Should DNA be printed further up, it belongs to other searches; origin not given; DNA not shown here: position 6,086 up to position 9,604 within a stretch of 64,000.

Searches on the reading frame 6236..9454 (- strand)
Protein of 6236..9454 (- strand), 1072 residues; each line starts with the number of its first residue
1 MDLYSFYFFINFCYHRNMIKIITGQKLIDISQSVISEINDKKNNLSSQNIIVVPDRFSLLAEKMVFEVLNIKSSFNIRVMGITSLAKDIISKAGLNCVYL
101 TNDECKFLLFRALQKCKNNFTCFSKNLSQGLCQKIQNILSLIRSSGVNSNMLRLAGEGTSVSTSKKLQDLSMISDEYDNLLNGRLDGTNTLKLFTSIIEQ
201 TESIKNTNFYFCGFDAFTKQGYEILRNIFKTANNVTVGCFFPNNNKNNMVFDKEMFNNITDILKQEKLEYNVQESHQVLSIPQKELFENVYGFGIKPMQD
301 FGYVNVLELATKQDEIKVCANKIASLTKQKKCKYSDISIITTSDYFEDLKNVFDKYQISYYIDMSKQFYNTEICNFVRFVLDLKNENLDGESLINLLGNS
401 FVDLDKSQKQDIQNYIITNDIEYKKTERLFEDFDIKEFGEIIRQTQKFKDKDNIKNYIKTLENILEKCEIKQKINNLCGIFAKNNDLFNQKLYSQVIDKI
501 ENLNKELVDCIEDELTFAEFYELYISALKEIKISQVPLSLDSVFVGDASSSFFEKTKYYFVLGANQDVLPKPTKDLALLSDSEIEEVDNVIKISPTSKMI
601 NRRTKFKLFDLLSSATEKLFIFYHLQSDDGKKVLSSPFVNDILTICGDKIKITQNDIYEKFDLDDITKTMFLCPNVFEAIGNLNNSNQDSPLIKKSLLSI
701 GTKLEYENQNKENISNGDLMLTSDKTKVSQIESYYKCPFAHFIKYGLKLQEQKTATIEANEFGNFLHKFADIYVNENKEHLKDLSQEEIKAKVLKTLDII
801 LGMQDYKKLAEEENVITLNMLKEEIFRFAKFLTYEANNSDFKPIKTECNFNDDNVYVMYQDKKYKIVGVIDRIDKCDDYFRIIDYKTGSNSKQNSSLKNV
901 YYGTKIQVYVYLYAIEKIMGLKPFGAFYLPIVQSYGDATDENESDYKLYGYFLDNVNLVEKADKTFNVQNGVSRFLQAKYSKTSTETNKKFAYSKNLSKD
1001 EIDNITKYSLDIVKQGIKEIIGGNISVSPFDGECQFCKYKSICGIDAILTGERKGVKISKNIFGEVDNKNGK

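Call 89: search_protein_families(library=pfam, proteins=[window:6236-9454:-], max_evalue=0.00001)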
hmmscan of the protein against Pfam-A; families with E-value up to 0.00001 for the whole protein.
window:6236-9454:- (1072 aa): 2 families
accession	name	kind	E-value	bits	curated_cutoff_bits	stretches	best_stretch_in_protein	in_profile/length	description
PF12705.13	PDDEXK_1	-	1.2e-34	120.8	22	1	728-1043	4-246/247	PD-(D/E)XK nuclease superfamily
PF21445.3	ADDB_N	-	4.2e-31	108.7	26.6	1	22-272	2-271/290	ADDB, N-terminal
